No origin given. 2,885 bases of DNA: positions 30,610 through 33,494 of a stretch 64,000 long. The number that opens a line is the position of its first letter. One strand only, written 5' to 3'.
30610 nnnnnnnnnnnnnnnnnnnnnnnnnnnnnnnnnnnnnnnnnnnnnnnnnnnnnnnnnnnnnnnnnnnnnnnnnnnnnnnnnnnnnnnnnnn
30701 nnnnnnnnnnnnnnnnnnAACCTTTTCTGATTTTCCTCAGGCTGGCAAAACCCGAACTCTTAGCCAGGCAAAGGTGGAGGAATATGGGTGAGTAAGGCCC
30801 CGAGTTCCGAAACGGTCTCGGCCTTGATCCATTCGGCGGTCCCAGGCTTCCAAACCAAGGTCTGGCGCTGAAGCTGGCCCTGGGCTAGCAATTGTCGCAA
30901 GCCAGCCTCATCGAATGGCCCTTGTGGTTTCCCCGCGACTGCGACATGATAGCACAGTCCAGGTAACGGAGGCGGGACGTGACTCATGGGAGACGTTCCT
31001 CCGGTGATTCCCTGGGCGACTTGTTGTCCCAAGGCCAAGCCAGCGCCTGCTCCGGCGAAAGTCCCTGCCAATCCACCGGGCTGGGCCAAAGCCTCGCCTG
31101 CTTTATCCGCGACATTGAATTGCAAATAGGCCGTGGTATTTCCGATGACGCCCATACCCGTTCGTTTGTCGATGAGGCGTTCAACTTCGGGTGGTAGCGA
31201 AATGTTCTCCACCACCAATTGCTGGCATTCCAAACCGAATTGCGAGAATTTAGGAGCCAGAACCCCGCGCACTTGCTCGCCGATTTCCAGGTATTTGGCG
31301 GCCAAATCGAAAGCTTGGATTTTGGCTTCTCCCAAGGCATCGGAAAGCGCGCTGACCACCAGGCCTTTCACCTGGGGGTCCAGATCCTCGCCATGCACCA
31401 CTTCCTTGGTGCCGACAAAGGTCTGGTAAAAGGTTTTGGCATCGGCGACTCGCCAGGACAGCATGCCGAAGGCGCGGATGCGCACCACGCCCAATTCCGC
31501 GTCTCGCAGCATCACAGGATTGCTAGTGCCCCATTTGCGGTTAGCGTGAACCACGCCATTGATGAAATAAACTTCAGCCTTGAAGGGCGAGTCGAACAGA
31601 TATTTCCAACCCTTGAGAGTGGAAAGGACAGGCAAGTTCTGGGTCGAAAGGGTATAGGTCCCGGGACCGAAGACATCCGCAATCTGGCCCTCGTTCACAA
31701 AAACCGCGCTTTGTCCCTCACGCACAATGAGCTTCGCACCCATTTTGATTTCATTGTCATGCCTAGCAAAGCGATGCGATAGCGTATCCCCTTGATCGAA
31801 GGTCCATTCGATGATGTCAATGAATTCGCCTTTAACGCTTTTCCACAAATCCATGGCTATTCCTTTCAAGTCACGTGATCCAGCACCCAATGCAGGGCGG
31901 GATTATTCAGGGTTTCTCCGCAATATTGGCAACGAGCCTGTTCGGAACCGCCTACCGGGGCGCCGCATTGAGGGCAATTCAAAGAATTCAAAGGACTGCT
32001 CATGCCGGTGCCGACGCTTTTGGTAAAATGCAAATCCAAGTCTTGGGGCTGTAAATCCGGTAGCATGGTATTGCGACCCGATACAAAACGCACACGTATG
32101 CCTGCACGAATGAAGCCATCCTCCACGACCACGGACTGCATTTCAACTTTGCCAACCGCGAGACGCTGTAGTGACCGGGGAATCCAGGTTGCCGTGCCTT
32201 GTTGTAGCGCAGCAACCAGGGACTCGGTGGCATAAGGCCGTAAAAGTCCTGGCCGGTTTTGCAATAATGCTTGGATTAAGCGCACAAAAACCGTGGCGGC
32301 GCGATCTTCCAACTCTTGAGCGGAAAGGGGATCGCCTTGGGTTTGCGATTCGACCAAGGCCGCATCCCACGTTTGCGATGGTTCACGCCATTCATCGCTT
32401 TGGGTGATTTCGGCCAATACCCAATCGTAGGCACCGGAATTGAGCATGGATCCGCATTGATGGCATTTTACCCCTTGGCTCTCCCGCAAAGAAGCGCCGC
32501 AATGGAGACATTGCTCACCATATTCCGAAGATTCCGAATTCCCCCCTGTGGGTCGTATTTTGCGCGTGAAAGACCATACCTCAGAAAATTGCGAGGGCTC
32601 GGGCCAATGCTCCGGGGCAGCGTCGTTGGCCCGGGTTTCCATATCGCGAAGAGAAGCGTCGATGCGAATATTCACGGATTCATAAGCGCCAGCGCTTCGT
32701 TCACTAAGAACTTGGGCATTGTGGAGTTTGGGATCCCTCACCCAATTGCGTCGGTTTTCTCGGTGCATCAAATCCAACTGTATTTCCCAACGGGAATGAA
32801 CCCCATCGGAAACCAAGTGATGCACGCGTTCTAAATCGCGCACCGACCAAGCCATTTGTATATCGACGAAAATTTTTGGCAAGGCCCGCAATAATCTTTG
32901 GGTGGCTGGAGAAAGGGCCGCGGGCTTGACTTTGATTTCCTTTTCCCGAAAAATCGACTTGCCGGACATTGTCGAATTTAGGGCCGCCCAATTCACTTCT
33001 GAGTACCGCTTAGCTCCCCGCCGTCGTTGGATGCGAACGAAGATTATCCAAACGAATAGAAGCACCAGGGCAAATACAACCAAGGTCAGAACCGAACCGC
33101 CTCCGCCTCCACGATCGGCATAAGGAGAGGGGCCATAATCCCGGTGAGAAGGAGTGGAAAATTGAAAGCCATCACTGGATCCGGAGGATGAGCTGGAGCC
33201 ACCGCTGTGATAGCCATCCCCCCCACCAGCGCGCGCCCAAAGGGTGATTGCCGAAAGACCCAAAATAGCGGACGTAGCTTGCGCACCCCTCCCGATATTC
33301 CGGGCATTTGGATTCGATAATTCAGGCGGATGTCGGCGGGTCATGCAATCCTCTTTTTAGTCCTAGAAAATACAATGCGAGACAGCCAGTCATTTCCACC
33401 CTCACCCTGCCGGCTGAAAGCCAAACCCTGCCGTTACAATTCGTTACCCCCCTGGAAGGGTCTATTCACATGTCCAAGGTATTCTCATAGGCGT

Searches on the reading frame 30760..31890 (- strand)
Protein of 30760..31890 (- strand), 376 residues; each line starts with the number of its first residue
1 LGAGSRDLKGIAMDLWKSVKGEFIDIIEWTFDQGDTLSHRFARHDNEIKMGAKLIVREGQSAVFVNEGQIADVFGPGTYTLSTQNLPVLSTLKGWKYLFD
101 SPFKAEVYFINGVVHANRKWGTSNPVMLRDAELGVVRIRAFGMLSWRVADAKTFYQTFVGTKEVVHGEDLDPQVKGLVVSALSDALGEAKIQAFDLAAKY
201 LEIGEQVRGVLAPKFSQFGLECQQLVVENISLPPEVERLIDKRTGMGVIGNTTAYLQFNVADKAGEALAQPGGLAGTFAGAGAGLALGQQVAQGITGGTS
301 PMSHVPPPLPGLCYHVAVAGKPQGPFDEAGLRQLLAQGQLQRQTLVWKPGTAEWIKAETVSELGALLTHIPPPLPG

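Call 51: search_protein_families(library=pfam, proteins=[window:30760-31890:-], max_evalue=0.0001)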
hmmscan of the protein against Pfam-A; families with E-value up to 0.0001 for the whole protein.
window:30760-31890:- (376 aa): 3 families
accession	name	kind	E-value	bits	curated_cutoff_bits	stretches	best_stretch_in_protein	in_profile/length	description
PF13421.11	Band_7_1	-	1.4e-86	289.9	24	1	39-248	2-211/211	SPFH domain-Band 7 family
PF14237.11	GYF_2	-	1.2e-16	60.6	25.8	1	314-363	1-50/50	GYF domain 2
PF01145.31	Band_7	-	1.5e-14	54.9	23.6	1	55-245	2-160/176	SPFH domain / Band 7 family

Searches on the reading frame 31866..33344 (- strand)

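Call 51: search_protein_families(library=pfam, proteins=[window:31866-33344:-], max_evalue=0.0001)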
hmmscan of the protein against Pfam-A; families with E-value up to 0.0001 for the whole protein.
window:31866-33344:- (492 aa): 2 families
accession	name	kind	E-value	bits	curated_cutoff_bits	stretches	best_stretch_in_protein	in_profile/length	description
PF04280.21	Tim44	-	1.8e-13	51.3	29.6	1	149-267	18-137/147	Tim44-like domain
PF12773.13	DZR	-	4.2e-05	24.1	27.3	0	276-303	12-36/45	Double zinc ribbon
